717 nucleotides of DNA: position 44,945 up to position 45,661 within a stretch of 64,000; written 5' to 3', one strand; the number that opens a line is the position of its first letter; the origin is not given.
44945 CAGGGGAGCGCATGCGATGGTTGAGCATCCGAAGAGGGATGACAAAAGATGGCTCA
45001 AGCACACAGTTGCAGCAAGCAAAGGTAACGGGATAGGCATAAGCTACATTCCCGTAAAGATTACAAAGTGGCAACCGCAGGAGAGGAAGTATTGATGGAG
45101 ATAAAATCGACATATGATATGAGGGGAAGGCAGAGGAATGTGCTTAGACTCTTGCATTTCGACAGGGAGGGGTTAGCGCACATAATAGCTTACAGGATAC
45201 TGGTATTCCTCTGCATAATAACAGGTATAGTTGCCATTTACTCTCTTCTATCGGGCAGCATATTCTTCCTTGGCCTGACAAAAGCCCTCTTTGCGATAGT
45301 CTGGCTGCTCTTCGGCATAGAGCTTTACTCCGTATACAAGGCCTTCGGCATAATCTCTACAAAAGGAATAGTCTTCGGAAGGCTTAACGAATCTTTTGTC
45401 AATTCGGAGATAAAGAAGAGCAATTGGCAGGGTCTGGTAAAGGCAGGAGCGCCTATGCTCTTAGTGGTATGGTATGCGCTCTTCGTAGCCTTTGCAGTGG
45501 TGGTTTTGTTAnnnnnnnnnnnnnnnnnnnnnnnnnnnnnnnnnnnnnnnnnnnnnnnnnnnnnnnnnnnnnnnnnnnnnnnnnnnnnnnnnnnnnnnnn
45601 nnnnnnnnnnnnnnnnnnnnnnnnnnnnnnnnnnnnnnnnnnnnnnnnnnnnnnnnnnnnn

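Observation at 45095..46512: Succinate dehydrogenase with a split anchor: a 3-TM protein between sdhA and sdhB, plus two more TM helices fused to the N-terminus of SdhB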

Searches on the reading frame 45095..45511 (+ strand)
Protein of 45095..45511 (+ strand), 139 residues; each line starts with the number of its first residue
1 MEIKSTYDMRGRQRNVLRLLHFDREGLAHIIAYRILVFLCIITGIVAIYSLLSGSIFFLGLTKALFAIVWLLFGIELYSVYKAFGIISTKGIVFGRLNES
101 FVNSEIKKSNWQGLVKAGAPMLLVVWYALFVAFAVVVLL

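Call 3: search_protein_families(library=pfam, proteins=[window:45095-45511:+], max_evalue=1)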
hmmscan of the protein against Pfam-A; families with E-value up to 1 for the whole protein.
window:45095-45511:+ (139 aa): 0 families

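Call 4: search_protein_families(library=ncbifam, proteins=[window:45095-45511:+], max_evalue=1)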
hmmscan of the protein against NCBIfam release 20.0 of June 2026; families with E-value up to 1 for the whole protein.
window:45095-45511:+ (139 aa): 0 families

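Call 8: find_homologous_proteins(query=window:45095-45511:+, max_evalue=0.001)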
Query window:45095-45511:+ (139 aa): 19 proteins with E <= 0.001 among 77 candidates.
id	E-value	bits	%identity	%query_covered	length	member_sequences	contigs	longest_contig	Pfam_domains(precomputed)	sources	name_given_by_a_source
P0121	4.1e-80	284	99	100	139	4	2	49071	-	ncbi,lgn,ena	-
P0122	3.2e-59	217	71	100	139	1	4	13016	-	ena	-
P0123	4.6e-59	216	72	100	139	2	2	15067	-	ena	-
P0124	4.8e-59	216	71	100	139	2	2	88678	-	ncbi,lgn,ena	-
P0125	5.2e-59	216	72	100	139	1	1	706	-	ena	-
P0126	2.0e-58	214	73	100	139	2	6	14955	-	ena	-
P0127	2.2e-58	214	71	100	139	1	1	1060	-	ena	-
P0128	2.8e-58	214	71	100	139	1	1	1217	-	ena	-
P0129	3.2e-58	213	71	100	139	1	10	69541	-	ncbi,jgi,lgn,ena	jgi:hypothetical protein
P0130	5.7e-58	213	71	100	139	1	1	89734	-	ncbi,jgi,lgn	-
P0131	7.3e-58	212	70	100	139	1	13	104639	-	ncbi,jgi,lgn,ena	jgi:hypothetical protein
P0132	9.9e-58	212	71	100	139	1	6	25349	-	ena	-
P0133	1.0e-57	212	71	100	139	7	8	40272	-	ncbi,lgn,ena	-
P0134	3.4e-57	210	71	100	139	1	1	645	-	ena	-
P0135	1.9e-56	208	70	100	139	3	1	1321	-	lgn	-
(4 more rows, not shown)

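Call 23: find_homologous_proteins(query=A2, max_evalue=0.001)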
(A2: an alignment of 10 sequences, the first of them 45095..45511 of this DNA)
Query A2 (10 sequences) (139 aa, profile of the alignment): 109 proteins with E <= 0.001 among 2681 candidates.
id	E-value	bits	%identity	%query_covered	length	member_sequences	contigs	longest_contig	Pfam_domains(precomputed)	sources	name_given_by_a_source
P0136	5.3e-55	203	62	98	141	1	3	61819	-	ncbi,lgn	-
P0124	2.1e-54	201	71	100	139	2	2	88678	-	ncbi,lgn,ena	-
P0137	1.5e-53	198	58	100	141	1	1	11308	-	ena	-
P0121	2.4e-53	198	99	100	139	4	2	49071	-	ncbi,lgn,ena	-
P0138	1.1e-52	196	55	100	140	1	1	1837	-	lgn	-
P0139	4.3e-52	194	39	100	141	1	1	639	-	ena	-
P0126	3.0e-51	191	73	100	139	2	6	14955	-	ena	-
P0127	3.4e-51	191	71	100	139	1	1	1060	-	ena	-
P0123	3.9e-51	191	72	100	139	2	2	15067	-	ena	-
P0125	4.7e-51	190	72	100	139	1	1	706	-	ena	-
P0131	4.9e-51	190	70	100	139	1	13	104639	-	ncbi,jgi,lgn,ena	jgi:hypothetical protein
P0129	5.6e-51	190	71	100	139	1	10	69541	-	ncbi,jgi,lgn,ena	jgi:hypothetical protein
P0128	7.0e-51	190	71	100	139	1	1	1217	-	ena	-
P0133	1.5e-50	189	71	100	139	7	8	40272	-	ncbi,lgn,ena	-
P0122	1.8e-50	188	71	100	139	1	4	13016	-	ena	-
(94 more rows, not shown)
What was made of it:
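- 45095..45514 (+): Anchor subunit 1, 139 aa, 3 TM, Nin/Cout. It is an unannotated family. The ATG overlaps the sdhA stop (TGATG). 109 clusters at 90% identity, all named 'hypothetical' where a name was given (call 23).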

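Call 29: search_solved_structures(query=A3, max_evalue=10, show_alignments=2)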
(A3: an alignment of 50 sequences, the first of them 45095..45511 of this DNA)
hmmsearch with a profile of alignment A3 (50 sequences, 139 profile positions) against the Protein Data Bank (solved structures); distinct sequences matched with E-value up to 10: 0.

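Call 32: find_related_loci(query=A3, collection=genome_contigs, flank=4000)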
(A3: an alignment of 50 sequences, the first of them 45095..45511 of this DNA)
Query A3 (139 aa) in genome_contigs; peptide patterns used: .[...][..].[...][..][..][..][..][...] (x = any residue, [..] = any of these).
76 stretches matched a pattern; 47 encode a relative of the query (tblastn E <= 1e-3); 47 distinct loci.
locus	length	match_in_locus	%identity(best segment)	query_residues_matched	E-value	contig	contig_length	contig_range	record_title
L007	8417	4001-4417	71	1-139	2e-65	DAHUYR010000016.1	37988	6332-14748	MAG TPA_asm: Candidatus Micrarchaeota archaeon isolate clean1671 k141_450494, whole genome shotgun sequence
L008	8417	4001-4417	71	1-139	1e-64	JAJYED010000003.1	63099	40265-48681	MAG: Candidatus Micrarchaeota archaeon isolate DBS1-1.bin141 NODE_625_length_63099_cov_1.715334, whole genome shotgun se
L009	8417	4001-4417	71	1-139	2e-64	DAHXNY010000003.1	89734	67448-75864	MAG TPA_asm: Candidatus Micrarchaeota archaeon isolate clean1794 NODE_3_length_89734_cov_8.078320, whole genome shotgun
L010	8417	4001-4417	71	1-139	5e-64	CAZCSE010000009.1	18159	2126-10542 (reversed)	MAG TPA_asm: Candidatus Micrarchaeota archaeon isolate SRP226684_co1_18 genome assembly, contig: NODE_2286_length_18159_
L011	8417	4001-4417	70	1-139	6e-64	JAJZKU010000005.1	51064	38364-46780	MAG: Candidatus Micrarchaeota archaeon isolate MAS1.bin53 NODE_360_length_51064_cov_88.683413, whole genome shotgun sequ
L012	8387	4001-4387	45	4-130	3e-27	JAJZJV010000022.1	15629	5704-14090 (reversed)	MAG: Candidatus Micrarchaeota archaeon isolate LSA5.bin73 NODE_5580_length_15629_cov_4.327442, whole genome shotgun sequ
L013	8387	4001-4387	42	4-130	2e-26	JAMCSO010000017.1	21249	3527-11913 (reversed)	MAG: Candidatus Marsarchaeota archaeon isolate FK_Sedi_A_Bin.208 NODE_5557_length_21249_cov_4.00535, whole genome shotgu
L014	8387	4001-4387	42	7-132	3e-26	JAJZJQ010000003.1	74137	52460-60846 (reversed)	MAG: Candidatus Micrarchaeota archaeon isolate LSA5.bin54 NODE_370_length_74137_cov_1.920227, whole genome shotgun seque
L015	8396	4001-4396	41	1-132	4e-26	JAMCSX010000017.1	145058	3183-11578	MAG: Candidatus Marsarchaeota archaeon isolate FK_Sedi_A_Bin.195 NODE_105_length_145058_cov_4.25687, whole genome shotgu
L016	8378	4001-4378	37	1-126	5e-26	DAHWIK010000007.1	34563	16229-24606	MAG TPA_asm: Candidatus Micrarchaeota archaeon isolate clean1294 k141_131729, whole genome shotgun sequence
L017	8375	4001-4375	42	4-126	2e-25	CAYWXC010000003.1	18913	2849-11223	MAG TPA_asm: Candidatus Micrarchaeota archaeon isolate binchicken_co250_36 genome assembly, contig: NODE_2987_length_189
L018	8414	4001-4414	39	2-139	2e-24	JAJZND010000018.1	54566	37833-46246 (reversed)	MAG: Candidatus Micrarchaeota archaeon isolate MAS3.bin71 NODE_959_length_54566_cov_1.907897, whole genome shotgun seque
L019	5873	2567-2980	39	2-139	2e-24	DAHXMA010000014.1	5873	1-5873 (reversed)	MAG TPA_asm: Candidatus Micrarchaeota archaeon isolate clean1610 k141_1169061, whole genome shotgun sequence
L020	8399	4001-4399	36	4-136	3e-24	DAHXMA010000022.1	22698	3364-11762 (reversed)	MAG TPA_asm: Candidatus Micrarchaeota archaeon isolate clean1610 k141_1763642, whole genome shotgun sequence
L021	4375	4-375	40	7-131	7e-24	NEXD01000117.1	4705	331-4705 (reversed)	MAG: Candidatus Marsarchaeota G1 archaeon BE_D NAG2_G1-r04_contig01003, whole genome shotgun sequence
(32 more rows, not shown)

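Call 35: search_protein_representatives(alignment_id=A3)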
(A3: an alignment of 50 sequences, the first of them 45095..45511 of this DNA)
Query: 50 sequences, 139 profile positions. Proteins with E-value up to 0.001 (for the whole library): 72; up to 1e-10: 61; up to 1e-30: 37. The best 72 are listed.
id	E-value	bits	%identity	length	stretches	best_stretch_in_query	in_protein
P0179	6.0e-50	185.1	-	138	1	1-139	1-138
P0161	6.0e-47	175.3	-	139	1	1-138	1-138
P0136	3.8e-45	169.5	-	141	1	3-139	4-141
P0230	5.1e-45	169.1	-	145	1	4-138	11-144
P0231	1.2e-42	161.4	-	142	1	5-138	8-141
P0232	3.2e-42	160.0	-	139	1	2-136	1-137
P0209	4.5e-42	159.6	-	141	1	1-138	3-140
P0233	6.6e-42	159.0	-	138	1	4-138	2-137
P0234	2.2e-41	157.3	-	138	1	1-137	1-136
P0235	9.0e-41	155.3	-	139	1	1-138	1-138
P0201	1.1e-40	155.0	-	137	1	1-138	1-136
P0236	1.3e-40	154.8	-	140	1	2-138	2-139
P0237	2.7e-40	153.8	-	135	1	5-138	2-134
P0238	4.8e-40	153.0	-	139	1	2-136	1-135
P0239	1.2e-39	151.7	-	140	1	2-139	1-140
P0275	6.0e-17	78.1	-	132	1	19-138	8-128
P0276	1.4e-16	76.9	-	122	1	19-134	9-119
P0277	4.9e-15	72.0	-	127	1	19-137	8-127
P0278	5.4e-15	71.8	-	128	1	17-129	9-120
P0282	5.5e-12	62.1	-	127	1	20-135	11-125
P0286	5.4e-07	45.9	-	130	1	3-53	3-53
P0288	1.0e-05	41.8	-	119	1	16-135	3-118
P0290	5.3e-05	39.4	-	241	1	13-54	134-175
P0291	1.7e-04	37.8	-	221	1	88-138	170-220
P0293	4.6e-04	36.4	-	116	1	23-135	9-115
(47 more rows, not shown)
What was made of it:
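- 45095..45514 (+): 72 representatives at 50% identity among 1.84 billion proteins (call 35).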

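Call 36: predict_structure(alignment_id=A3)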
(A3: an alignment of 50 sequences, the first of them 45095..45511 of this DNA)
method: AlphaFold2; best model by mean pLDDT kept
length: 139 residues; sequences in the alignment: 50
mean_pLDDT: 88.9   pTM: 0.77
mean pLDDT of the five models: 88.9, 87.4, 86.8, 84.9, 81.8
residues with pLDDT >= 90: 90; 70-90: 35; 50-70: 14; < 50: 0
segments of 3 or more residues with pLDDT < 50: none
pLDDT, mean of each block of 10 residues (from residue 1): 61 77 90 96 98 97 97 96 92 77 80 93 98 93
secondary structure, 60 per line:
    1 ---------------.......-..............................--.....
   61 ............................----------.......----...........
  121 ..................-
elements in order: H16-22 H24-53 H56-88 H99-105 H110-138

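Call 38: search_protein_families(library=pfam, proteins=[P0275, P0276, P0277, P0278, P0282, P0288, P0293, P0290, P0291, P0286], max_evalue=1)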
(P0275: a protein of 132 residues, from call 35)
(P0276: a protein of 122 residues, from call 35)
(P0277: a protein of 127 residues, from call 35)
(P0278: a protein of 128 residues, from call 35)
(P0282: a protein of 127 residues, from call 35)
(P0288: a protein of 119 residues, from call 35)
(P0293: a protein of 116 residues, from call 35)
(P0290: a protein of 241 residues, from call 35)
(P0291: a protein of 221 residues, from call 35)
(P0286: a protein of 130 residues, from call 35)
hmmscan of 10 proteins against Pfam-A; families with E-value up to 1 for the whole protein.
P0275 (132 aa): 0 families

P0276 (122 aa): 0 families

P0277 (127 aa): 1 family
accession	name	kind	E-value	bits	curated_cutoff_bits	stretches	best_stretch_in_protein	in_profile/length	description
PF00482.28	T2SSF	-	0.065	13.6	25.2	1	63-124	55-118/125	Type II secretion system (T2SS), protein F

P0278 (128 aa): 0 families

P0282 (127 aa): 1 family
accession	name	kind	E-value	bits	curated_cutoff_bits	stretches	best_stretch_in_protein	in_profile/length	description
PF00482.28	T2SSF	-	0.077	13.4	25.2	1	90-126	84-120/125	Type II secretion system (T2SS), protein F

P0288 (119 aa): 1 family
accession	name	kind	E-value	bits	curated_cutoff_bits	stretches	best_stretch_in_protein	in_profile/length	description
PF01312.24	Bac_export_2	-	0.16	11.6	24.4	1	53-118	125-189/335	FlhB HrpN YscU SpaS Family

P0293 (116 aa): 0 families

P0290 (241 aa): 2 families
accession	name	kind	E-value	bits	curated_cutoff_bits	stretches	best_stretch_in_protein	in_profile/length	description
PF02910.25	Succ_DH_flav_C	-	4.7e-06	27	20.8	1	1-45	8-52/130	Fumarate reductase flavoprotein C-term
PF04936.17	DUF658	-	0.13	12.5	24.4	1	5-64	115-168/186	Protein of unknown function (DUF658)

P0291 (221 aa): 2 families
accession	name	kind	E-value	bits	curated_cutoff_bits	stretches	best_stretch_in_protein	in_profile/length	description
PF23638.1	DUF7145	-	0.027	14.9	28.2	1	10-57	45-92/111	Domain of unknown function (DUF7145)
PF13959.11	CTE_SPB4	-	0.07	13.6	27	1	111-131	13-33/52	ATP-dependent rRNA helicase SPB4-like, C-terminal extension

P0286 (130 aa): 5 families
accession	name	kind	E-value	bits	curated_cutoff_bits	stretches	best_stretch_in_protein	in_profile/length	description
PF13508.13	Acetyltransf_7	-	0.026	15.3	27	1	58-105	44-84/84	Acetyltransferase (GNAT) domain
PF08229.16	SHR3_chaperone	-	0.03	13.7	25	1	36-93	54-108/188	ER membrane protein SH3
PF08445.16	FR47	-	0.065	13.7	22.1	1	84-105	58-79/86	FR47-like protein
PF00583.31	Acetyltransf_1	-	0.079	13.7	20.7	1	83-103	96-116/116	Acetyltransferase (GNAT) family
PF13420.13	Acetyltransf_4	-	0.18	12.3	24.3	1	82-120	113-151/155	Acetyltransferase (GNAT) domain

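Call 42: fold_search(model_id=the predicted structure, library=pdb)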
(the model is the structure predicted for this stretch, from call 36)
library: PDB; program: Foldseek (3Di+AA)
matches with E <= 10: 28; with E <= 0.001: 0
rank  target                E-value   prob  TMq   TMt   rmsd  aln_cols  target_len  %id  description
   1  7jpv_E                3.2e+00  0.16  0.31  0.31   9.7       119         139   11  Rabbit Cav1.1 in the presence of 1 micromolar (S)-(-)-Bay K8644 in nanodiscs at 3.4 Angstrom resolution (released 2020-11-18)
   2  4ytp_D                3.6e+00  0.16  0.27  0.34   6.2        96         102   10  CRYSTAL STRUCTURE OF PORCINE HEART MITOCHONDRIAL COMPLEX II BOUND WITH N-[(4-tert-butylphenyl)methyl]-2-(trifluorometh (released 2015-08-05)
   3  3ze5_C                3.6e+00  0.09  0.26  0.31   8.1       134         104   10  Crystal structure of the integral membrane diacylglycerol kinase - delta4 (released 2013-05-22)
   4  5dwk_C                3.6e+00  0.08  0.25  0.30   8.3       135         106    8  Diacylglycerol Kinase solved by multi crystal multi orientation native SAD (released 2016-03-23)
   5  4uxw_C                3.8e+00  0.09  0.27  0.32   8.0       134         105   10  Structure of delta4-DgkA-apo in 9.9 MAG (released 2015-09-30)
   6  3ze3_D                4.5e+00  0.08  0.26  0.29   8.3       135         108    8  Crystal structure of the integral membrane diacylglycerol kinase - delta7 (released 2013-05-22)
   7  4bpd_B                5.0e+00  0.14  0.26  0.34   5.1        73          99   14  Structure determination of an integral membrane kinase (released 2014-05-07)
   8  8ubb_D                5.6e+00  0.11  0.29  0.37  13.2       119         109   13  Diversity-generating retroelement (DGR) ribonucleoprotein reverse transcriptase - Active State (N-empty) 1b (released 2024-10-23)
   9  7d4i_B6               5.6e+00  0.06  0.22  0.11   9.4       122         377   11  Cryo-EM structure of 90S small ribosomal precursors complex with the DEAH-box RNA helicase Dhr1 (State F) (released 2021-10-06)
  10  4brr_B                6.3e+00  0.14  0.28  0.37   4.5        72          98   14  Crystal structure of the integral membrane diacylglycerol kinase - delta 7.79 (released 2014-06-18)
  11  9g71_A                6.3e+00  0.08  0.28  0.12  24.5       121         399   13  Cryo-EM structure of TTYH2 in complex with lipids in GDN (released 2025-05-21)
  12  9oqp_A                7.0e+00  0.06  0.29  0.14  15.7       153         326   14  Human pannexin 1 channel with 1mM mefloquine (released 2025-12-24)
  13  6xz3                  7.0e+00  0.04  0.22  0.24   9.6       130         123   16  Crystal structure of TLNRD1 4-helix bundle (released 2020-05-27)
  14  9wq2_A                7.0e+00  0.02  0.15  0.07  13.3       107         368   14  Structure of 3TM-SAVED dimer bound to 2'3'-cGAMP (released 2026-04-01)
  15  3u3b_B                7.4e+00  0.12  0.32  0.42  18.5       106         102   14  Crystal Structure of Computationally Redesigned Four-Helix Bundle (released 2012-06-13)
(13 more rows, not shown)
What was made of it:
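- Foldseek lists porcine and human SdhD among its non-significant hits (rank 2, E=3.6, and rank 23) (call 42). Foldseek finds nothing significant (call 42).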

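Call 71: search_protein_families(library=pfam, alignment_id=A3, max_evalue=10)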
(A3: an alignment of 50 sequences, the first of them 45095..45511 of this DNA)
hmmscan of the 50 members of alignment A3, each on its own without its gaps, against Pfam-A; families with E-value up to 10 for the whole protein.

A. member 1, window:45095-45511:+ (139 aa): 0 families

B. families by the number of members that match (of 50 scanned): 33 families (the first 25 are shown)
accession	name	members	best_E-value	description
PF02687.27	FtsX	4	0.025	FtsX-like permease C-terminal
PF14992.11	TMCO5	2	0.0014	TMCO5 family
PF18959.5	DUF5701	2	0.012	Family of unknown function (DUF5701)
PF20358.3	DUF6653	2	0.028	Family of unknown function (DUF6653)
PF18949.5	DUF5693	2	5.8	Family of unknown function (DUF5693)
PF17555.7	TssN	1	0.0015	Type VI secretion system, TssN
PF05569.17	Peptidase_M56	1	0.0061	BlaR1 peptidase M56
PF12351.13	Fig1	1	0.015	Ca2+ regulator and membrane fusion protein Fig1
PF07457.16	DUF1516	1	0.019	Protein of unknown function (DUF1516)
PF19529.4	DUF6057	1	0.021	Family of unknown function (DUF6057)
PF17109.10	Goodbye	1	0.024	fungal STAND N-terminal Goodbye domain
PF07062.17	Clc-like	1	0.031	Clc-like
PF17523.7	MPS-4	1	0.04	MinK-related peptide, potassium channel accessory sub-unit protein 4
PF11299.13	DUF3100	1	0.047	Protein of unknown function (DUF3100)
PF14899.11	DUF4492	1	0.12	Domain of unknown function (DUF4492)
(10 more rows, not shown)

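Call 82: find_encoding_contigs(protein=P0288, flank=4000, max_places=1)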
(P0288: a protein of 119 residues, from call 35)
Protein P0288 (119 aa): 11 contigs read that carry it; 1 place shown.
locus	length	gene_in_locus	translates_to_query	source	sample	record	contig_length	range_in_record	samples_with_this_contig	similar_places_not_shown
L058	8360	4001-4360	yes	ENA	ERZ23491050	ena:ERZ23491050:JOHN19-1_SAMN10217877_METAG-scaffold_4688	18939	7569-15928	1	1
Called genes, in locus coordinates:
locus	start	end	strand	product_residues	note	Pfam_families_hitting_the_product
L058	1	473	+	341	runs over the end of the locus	-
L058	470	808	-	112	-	PF05168:HEPN (weak)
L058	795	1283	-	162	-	-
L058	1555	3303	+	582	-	PF00890:FAD_binding_2, PF02910:Succ_DH_flav_C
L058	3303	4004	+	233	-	PF13085:Fer2_3, PF12838:Fer4_7 (faint), PF13187:Fer4_9 (faint), PF13237:Fer4_10, PF00037:Fer4 (weak), PF13183:Fer4_8, PF13534:Fer4_17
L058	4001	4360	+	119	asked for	-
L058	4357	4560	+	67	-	-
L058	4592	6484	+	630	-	PF16177:ACAS_N, PF00501:AMP-binding, PF13193:AMP-binding_C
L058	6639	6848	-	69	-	-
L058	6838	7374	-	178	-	-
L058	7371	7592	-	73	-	-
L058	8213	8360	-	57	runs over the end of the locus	-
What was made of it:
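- One distant relative has the classical order sdhA-sdhB-anchor1-anchor2 (call 82).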
